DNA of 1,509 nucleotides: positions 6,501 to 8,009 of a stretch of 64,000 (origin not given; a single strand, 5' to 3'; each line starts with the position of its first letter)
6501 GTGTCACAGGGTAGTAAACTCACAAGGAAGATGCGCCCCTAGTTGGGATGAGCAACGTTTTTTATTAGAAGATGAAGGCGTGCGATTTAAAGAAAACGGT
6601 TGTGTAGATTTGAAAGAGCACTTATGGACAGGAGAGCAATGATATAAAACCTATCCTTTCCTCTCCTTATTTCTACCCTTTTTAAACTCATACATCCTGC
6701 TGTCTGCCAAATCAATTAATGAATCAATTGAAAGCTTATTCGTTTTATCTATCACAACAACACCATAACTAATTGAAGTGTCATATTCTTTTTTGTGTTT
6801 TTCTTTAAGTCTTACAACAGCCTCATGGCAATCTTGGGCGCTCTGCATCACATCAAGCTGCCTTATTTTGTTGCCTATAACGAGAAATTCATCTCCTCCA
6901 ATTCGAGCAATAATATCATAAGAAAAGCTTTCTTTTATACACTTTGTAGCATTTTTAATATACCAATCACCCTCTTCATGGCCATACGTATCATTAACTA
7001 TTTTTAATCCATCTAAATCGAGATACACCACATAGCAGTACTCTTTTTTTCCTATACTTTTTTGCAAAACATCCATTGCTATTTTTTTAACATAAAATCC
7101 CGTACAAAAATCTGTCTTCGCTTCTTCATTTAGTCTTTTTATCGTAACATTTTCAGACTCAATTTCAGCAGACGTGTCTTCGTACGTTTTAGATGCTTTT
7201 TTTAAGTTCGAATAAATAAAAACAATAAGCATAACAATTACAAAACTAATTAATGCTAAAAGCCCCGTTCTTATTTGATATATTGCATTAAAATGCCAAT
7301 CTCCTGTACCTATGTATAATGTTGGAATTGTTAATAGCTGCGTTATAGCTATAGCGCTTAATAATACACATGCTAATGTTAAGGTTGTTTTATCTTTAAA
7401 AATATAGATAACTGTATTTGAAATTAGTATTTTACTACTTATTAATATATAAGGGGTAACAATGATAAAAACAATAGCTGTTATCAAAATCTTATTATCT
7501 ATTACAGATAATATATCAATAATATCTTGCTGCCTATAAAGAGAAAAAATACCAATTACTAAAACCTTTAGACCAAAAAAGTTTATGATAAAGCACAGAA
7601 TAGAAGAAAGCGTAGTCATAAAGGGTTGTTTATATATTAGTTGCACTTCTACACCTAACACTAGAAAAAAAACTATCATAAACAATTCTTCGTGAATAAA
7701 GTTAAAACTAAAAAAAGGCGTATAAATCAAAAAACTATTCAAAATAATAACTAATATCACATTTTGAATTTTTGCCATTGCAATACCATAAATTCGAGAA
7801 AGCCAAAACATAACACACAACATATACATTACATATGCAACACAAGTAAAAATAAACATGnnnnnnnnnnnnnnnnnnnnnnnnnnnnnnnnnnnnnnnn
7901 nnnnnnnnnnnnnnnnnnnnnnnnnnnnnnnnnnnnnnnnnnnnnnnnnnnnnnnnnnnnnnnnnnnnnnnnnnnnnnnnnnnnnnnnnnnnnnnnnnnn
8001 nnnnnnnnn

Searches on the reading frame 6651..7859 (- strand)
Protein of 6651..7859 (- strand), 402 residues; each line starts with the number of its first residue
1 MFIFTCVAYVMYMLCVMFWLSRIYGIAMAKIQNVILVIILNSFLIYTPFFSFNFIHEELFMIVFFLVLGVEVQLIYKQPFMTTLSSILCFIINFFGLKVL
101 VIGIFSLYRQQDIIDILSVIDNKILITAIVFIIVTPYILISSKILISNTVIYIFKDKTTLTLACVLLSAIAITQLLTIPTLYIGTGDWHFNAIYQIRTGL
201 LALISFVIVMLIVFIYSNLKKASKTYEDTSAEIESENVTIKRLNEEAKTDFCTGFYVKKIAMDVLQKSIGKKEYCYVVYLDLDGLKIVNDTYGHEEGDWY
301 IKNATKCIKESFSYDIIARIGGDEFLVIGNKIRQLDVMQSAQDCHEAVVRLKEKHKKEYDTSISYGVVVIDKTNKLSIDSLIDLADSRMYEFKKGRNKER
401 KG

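Call 87: search_protein_families(library=pfam, proteins=[window:6651-7859:-], max_evalue=0.00001)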
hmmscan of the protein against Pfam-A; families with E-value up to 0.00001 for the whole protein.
window:6651-7859:- (402 aa): 1 family
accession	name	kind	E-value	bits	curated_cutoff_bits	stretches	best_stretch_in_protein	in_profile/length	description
PF00990.26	GGDEF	-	3.2e-25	89.2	23.8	1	247-396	1-158/161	Diguanylate cyclase, GGDEF domain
